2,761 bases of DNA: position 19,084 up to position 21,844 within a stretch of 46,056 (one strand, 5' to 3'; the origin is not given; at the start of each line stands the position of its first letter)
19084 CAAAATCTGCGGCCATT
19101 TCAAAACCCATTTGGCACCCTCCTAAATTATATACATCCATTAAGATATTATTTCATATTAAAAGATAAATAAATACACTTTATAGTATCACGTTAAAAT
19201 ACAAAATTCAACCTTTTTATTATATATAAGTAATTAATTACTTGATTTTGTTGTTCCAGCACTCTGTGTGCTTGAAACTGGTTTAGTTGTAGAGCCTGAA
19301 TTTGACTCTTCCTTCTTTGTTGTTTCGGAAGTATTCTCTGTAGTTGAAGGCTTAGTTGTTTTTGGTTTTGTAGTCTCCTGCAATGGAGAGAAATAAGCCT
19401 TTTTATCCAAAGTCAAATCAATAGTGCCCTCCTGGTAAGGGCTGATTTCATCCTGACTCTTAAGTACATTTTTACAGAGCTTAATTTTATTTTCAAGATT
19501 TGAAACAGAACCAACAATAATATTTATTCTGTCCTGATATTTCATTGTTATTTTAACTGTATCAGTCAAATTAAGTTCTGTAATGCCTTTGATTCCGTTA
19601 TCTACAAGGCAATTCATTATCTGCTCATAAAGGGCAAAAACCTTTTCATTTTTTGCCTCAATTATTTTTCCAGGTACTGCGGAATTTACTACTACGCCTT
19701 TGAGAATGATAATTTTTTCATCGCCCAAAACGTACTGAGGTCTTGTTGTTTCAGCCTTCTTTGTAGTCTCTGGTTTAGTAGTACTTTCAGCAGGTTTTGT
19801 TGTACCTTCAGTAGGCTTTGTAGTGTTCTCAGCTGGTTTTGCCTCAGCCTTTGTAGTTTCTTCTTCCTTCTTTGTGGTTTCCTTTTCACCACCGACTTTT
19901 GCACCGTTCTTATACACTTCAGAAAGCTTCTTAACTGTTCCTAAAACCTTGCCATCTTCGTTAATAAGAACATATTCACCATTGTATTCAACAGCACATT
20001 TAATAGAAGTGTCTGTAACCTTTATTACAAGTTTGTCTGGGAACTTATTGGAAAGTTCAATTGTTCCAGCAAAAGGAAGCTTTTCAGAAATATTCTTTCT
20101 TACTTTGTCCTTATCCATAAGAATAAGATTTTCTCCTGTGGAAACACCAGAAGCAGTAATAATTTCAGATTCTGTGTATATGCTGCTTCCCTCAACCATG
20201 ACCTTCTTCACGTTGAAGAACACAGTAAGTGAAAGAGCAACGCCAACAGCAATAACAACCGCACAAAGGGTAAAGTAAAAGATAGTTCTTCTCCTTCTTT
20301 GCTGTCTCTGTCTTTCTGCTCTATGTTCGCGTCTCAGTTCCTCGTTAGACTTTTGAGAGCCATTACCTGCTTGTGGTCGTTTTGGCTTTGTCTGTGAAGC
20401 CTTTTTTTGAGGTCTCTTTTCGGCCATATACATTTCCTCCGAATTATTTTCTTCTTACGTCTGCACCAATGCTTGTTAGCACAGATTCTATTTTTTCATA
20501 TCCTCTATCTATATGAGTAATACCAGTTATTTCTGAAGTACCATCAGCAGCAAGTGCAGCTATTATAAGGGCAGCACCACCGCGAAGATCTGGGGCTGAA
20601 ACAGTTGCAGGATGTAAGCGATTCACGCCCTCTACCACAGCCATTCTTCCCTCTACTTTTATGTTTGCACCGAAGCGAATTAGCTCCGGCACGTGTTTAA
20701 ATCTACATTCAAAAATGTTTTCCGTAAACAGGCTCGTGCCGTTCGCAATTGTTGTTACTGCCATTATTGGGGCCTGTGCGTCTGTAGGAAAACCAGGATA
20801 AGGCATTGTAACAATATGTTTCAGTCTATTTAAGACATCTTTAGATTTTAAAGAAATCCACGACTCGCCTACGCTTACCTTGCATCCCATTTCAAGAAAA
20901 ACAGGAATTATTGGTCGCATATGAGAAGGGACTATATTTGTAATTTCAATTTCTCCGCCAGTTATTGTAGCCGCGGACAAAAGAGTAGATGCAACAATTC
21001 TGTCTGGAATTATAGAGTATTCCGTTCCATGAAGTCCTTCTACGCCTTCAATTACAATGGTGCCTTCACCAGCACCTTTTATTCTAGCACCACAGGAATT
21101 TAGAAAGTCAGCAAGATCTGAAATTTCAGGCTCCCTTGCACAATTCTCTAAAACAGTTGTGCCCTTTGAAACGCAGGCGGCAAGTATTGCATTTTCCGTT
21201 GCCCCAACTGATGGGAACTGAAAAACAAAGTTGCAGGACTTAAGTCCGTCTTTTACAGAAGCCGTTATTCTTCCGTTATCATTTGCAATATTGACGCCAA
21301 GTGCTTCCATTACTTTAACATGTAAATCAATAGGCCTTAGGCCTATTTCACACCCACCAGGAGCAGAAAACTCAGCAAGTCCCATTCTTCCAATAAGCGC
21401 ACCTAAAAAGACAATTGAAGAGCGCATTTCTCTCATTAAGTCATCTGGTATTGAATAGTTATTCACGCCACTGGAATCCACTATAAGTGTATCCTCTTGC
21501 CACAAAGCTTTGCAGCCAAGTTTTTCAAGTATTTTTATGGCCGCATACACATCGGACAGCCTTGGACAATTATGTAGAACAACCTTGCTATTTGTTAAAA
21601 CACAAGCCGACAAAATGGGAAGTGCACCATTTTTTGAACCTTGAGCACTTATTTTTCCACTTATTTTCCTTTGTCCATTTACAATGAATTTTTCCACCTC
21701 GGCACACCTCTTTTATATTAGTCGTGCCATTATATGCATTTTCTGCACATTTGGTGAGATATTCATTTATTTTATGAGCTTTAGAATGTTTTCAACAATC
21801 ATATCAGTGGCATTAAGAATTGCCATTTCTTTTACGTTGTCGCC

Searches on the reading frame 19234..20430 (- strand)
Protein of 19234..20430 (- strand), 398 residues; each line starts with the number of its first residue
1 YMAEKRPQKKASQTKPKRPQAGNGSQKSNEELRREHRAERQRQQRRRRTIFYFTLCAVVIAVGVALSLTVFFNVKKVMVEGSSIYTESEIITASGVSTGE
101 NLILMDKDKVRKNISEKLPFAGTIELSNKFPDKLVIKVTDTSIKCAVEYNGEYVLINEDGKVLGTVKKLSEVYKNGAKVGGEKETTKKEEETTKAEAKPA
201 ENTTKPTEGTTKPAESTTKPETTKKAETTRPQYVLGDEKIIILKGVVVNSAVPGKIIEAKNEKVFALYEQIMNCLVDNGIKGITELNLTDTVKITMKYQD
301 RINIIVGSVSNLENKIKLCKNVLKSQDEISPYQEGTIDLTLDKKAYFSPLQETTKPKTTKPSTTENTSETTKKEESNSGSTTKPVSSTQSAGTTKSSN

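Call 48: search_protein_families(library=pfam, proteins=[window:19234-20430:-], max_evalue=0.0001)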
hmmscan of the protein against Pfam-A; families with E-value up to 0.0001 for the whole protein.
window:19234-20430:- (398 aa): 1 family
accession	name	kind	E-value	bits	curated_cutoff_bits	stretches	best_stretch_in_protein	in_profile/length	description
PF08478.15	POTRA_1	-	6.2e-11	42.9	23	1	72-139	1-67/69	POTRA domain, FtsQ-type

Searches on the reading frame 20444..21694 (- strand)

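Call 48: search_protein_families(library=pfam, proteins=[window:20444-21694:-], max_evalue=0.0001)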
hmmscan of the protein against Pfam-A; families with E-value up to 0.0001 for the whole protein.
window:20444-21694:- (416 aa): 1 family
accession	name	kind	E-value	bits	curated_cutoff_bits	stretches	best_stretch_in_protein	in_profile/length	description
PF00275.25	EPSP_synthase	-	1.1e-89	301.5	22.8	1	6-406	2-417/417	EPSP synthase (3-phosphoshikimate 1-carboxyvinyltransferase)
